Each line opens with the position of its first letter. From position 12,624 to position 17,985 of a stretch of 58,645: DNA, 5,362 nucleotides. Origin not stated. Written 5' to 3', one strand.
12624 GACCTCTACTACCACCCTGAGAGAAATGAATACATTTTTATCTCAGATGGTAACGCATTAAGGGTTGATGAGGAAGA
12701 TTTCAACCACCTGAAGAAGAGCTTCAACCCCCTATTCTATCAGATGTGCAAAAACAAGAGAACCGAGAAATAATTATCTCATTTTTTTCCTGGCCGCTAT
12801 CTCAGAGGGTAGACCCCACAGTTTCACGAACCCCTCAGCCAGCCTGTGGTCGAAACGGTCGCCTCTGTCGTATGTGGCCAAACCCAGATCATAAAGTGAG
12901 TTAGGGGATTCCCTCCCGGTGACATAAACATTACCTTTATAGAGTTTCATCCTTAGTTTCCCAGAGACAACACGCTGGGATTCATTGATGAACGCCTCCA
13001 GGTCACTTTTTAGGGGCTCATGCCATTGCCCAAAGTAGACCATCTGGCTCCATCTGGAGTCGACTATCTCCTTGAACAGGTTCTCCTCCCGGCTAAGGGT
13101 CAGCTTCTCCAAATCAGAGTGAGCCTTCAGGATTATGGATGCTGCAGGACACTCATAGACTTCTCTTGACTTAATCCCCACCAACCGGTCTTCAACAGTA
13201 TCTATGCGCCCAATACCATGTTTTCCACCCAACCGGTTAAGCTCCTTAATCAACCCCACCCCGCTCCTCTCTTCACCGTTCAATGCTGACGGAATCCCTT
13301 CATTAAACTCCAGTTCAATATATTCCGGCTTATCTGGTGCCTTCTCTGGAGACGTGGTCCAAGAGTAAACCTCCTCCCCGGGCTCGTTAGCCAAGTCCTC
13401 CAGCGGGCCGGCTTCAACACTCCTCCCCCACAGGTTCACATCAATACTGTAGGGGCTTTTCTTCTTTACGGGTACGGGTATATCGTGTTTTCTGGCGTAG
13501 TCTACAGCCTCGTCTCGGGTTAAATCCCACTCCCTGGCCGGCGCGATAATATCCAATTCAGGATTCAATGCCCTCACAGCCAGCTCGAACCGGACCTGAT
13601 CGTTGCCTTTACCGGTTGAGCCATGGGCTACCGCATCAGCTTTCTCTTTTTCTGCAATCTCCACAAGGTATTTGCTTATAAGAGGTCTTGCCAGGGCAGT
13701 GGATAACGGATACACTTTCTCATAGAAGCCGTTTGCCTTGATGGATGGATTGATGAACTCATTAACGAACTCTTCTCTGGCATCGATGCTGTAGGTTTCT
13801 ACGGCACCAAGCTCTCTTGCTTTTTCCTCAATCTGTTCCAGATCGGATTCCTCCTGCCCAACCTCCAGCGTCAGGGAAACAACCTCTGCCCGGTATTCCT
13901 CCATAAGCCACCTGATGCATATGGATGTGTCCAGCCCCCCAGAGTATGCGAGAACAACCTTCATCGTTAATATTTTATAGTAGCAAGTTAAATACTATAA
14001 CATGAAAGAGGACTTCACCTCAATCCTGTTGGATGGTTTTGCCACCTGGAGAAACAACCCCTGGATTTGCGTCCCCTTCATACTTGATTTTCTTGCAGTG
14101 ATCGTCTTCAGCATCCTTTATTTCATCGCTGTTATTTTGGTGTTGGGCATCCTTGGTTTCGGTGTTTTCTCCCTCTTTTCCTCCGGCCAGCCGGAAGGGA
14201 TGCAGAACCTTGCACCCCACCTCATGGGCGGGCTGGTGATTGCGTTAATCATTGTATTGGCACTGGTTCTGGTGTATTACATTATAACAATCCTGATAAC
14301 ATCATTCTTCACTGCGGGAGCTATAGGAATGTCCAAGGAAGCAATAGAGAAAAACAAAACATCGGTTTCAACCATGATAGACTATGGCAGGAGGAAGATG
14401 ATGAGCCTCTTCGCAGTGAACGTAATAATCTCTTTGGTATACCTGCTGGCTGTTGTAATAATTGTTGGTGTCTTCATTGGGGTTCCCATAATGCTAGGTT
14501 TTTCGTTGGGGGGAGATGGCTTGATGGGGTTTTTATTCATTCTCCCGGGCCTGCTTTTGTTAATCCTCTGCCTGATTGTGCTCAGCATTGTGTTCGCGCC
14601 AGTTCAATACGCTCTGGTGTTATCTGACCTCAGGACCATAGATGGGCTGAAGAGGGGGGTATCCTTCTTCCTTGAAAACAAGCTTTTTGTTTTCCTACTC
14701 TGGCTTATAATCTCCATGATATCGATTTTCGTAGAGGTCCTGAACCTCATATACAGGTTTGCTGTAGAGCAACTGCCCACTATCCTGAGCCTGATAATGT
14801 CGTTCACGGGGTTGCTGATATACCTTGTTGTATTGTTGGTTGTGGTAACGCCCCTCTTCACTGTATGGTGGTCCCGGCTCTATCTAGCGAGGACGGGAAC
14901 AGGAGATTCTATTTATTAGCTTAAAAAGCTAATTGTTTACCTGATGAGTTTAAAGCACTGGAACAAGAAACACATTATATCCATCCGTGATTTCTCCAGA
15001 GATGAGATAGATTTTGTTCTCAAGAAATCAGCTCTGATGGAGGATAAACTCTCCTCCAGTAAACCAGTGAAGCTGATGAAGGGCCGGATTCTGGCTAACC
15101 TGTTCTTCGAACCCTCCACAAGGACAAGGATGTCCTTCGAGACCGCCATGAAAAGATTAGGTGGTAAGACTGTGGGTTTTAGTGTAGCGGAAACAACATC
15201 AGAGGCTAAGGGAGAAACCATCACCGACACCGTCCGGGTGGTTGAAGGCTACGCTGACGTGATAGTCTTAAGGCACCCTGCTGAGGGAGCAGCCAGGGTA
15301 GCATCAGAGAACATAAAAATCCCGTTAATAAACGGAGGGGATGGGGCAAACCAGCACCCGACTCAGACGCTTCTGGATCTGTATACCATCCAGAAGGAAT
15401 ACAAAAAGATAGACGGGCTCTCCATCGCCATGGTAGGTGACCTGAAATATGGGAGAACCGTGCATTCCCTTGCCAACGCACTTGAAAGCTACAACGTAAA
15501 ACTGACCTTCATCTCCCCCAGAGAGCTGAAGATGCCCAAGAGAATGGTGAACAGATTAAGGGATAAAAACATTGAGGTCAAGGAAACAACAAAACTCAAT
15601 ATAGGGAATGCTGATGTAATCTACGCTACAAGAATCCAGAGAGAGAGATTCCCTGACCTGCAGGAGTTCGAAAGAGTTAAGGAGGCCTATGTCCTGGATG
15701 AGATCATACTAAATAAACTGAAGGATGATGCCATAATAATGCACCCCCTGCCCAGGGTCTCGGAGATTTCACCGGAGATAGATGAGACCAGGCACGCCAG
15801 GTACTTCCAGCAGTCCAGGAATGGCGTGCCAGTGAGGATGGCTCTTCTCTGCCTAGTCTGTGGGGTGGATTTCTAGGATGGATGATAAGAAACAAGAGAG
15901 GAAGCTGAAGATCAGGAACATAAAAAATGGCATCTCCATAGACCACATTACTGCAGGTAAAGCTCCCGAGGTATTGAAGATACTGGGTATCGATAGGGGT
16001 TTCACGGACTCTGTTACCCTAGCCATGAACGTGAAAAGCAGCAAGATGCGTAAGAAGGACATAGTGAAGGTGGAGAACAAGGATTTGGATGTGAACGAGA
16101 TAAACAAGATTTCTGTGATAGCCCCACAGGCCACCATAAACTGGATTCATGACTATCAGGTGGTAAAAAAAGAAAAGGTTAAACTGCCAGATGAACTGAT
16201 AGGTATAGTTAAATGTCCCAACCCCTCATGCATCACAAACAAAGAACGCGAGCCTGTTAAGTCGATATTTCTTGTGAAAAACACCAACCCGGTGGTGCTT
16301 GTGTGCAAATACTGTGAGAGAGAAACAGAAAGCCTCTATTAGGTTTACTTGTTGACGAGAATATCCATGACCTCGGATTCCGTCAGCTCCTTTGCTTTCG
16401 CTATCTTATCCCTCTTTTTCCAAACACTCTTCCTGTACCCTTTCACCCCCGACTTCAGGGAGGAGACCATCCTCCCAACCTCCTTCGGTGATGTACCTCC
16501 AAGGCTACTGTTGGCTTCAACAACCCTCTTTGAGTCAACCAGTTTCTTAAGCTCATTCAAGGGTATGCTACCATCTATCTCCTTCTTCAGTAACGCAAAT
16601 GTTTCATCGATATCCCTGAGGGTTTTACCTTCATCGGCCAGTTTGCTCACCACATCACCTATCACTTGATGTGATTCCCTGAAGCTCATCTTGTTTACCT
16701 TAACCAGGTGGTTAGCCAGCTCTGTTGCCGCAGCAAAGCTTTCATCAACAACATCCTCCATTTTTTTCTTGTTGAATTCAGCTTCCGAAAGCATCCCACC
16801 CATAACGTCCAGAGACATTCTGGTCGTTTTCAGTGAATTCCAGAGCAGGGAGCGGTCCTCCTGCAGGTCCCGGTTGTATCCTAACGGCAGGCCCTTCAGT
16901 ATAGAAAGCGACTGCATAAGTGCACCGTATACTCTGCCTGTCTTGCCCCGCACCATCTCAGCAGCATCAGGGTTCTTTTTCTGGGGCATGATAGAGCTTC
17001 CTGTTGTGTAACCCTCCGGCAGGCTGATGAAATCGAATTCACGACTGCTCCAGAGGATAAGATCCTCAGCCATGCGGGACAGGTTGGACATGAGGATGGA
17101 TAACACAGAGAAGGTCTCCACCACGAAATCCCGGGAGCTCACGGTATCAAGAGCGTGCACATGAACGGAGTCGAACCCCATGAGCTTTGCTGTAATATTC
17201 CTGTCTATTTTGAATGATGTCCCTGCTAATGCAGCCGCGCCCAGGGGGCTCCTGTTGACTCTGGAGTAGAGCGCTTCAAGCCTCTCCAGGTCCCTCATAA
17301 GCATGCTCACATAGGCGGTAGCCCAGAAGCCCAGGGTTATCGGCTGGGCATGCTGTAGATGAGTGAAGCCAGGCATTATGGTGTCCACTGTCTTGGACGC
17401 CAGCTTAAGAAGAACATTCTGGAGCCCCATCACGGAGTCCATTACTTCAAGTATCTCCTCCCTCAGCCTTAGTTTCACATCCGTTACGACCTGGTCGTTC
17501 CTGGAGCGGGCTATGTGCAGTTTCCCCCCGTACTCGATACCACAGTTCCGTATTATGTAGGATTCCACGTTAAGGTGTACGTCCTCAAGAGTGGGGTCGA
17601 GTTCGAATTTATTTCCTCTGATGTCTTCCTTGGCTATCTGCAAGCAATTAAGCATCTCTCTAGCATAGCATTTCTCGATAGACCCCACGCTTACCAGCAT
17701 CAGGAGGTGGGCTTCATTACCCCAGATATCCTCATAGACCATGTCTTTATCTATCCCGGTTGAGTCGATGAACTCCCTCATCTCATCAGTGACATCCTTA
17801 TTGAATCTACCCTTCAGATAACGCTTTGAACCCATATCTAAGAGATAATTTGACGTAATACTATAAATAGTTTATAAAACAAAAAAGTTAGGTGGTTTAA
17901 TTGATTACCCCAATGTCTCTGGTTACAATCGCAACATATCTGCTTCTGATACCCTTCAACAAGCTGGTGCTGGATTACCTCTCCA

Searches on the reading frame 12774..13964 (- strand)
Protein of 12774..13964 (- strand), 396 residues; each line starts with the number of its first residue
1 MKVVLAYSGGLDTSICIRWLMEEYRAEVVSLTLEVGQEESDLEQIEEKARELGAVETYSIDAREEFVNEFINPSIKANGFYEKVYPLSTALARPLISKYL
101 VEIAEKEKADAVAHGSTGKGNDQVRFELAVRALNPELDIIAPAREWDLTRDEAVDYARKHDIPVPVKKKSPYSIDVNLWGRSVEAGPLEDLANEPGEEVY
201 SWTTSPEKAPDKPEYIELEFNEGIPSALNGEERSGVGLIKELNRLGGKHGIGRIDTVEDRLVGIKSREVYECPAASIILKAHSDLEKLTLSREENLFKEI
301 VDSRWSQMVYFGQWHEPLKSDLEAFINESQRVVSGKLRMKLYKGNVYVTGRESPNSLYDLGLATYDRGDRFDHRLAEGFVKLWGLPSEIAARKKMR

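Call 81: search_protein_families(library=pfam, proteins=[window:12774-13964:-], max_evalue=0.00001)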
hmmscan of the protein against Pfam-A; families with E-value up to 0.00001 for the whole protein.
window:12774-13964:- (396 aa): 2 families
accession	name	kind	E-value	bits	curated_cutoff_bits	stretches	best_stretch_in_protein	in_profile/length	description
PF20979.2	Arginosuc_syn_C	-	6.7e-92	307.5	27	1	172-389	1-218/219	Arginosuccinate synthase C-terminal domain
PF00764.25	Arginosuc_synth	-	1e-71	240.6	27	1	2-163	1-162/162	Arginosuccinate synthase N-terminal HUP domain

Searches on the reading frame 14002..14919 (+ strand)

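Call 81: search_protein_families(library=pfam, proteins=[window:14002-14919:+], max_evalue=0.00001)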
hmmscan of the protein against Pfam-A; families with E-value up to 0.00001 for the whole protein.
window:14002-14919:+ (305 aa): 1 family
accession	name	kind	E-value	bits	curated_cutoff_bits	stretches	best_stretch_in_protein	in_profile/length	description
PF25231.1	DUF7847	-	2.4e-13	50.4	28.7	1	91-287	43-243/252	Domain of unknown function (DUF7847)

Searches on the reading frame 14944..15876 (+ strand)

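Call 81: search_protein_families(library=pfam, proteins=[window:14944-15876:+], max_evalue=0.00001)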
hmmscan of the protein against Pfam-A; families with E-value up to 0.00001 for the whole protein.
window:14944-15876:+ (310 aa): 2 families
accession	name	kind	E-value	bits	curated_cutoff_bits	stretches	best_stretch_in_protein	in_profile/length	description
PF02729.26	OTCace_N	-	6.4e-49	166.3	29.9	1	9-150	1-147/148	Aspartate/ornithine carbamoyltransferase, carbamoyl-P binding domain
PF00185.30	OTCace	-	1.7e-31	109.9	29.4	1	157-304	1-156/157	Aspartate/ornithine carbamoyltransferase, Asp/Orn binding domain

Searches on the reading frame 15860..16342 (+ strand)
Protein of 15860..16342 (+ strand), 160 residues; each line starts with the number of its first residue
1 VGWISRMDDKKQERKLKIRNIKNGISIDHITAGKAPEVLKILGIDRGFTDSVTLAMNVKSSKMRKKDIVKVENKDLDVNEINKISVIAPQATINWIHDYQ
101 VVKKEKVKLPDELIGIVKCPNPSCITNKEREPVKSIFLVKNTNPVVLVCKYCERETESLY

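Call 81: search_protein_families(library=pfam, proteins=[window:15860-16342:+], max_evalue=0.00001)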
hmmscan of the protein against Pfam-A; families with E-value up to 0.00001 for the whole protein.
window:15860-16342:+ (160 aa): 2 families
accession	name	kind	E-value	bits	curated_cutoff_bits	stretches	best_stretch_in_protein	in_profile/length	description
PF01948.23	PyrI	-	5.8e-31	107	25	1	16-108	1-93/93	Aspartate carbamoyltransferase regulatory chain, allosteric domain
PF02748.20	PyrI_C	-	5.7e-17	61.7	23.4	1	113-157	2-44/48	Aspartate carbamoyltransferase regulatory chain, metal binding domain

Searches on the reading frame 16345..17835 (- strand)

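Call 81: search_protein_families(library=pfam, proteins=[window:16345-17835:-], max_evalue=0.00001)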
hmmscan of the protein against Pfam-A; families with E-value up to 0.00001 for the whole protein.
window:16345-17835:- (496 aa): 2 families
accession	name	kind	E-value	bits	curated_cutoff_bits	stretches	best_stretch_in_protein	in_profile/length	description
PF00206.25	Lyase_1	-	1.5e-63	215.5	27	1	14-304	6-312/312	Lyase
PF14698.11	ASL_C2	-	3.9e-10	40.5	27.3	1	367-410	1-43/69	Argininosuccinate lyase C-terminal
